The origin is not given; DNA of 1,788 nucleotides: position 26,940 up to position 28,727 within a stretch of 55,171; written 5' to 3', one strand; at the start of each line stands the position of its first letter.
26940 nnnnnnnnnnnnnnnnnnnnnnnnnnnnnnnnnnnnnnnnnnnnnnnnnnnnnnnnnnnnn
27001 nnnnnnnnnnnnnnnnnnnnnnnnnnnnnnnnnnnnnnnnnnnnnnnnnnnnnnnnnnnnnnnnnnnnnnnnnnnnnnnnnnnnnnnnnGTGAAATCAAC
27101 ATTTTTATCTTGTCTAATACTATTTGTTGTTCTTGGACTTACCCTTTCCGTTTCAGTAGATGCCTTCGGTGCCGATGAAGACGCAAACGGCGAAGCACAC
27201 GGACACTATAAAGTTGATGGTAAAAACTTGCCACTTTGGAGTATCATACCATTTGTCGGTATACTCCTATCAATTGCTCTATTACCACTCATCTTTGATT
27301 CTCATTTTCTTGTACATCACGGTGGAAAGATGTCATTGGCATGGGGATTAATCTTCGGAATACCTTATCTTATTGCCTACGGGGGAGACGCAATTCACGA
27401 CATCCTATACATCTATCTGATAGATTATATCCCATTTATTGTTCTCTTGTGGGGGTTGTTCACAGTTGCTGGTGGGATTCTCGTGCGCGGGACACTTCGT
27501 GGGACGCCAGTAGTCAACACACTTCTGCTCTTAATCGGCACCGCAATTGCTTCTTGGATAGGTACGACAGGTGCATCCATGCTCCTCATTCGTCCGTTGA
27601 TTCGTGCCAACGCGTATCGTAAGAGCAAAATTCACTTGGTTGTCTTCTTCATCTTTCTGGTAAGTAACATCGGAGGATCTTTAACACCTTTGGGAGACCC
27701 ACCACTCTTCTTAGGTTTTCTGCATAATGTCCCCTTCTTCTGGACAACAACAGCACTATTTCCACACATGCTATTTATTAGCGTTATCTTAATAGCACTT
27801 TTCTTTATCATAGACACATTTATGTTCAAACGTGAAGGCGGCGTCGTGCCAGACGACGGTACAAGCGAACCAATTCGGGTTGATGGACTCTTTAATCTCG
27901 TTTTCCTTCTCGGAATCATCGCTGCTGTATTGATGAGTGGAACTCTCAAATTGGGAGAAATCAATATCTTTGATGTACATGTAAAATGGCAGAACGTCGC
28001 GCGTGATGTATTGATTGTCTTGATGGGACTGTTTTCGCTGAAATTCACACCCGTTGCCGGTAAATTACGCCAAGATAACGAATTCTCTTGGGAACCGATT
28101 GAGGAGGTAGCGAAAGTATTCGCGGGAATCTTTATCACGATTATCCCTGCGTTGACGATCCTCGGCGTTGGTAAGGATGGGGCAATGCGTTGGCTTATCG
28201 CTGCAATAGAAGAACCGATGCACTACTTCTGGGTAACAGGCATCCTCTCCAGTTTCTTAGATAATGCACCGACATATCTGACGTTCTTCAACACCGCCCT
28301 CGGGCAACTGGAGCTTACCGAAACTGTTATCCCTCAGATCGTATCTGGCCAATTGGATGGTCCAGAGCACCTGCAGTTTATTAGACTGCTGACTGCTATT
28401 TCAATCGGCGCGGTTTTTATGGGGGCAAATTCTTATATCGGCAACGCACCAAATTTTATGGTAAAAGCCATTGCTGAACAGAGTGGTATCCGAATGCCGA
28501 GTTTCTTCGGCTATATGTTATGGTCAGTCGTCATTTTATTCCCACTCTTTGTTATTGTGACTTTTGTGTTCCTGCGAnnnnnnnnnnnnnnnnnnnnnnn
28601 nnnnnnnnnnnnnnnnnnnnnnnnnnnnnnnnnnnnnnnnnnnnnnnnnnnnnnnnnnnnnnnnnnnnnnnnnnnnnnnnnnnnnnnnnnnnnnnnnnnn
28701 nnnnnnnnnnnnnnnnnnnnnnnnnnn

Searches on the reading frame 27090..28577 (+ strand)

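Call 3: search_protein_families(library=pfam, proteins=[window:27090-28577:+], max_evalue=1)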
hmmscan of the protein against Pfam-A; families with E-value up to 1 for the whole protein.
window:27090-28577:+ (496 aa): 3 families
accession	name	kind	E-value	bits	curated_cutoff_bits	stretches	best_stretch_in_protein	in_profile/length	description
PF16980.11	CitMHS_2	-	1.7e-175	584.4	25.7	1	45-495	2-448/448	Putative citrate transport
PF03600.22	CitMHS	-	5.3e-09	36.1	31.9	2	121-405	58-316/336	Citrate transporter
PF06722.18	EryCIII-like_C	-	0.51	10.8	31.7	1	66-95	43-72/145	Erythromycin biosynthesis protein CIII-like, C-terminal domain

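Call 5: search_protein_families(library=ncbifam, proteins=[window:27090-28577:+], max_evalue=1)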
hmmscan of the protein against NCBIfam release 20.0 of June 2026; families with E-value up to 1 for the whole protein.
window:27090-28577:+ (496 aa): 0 families
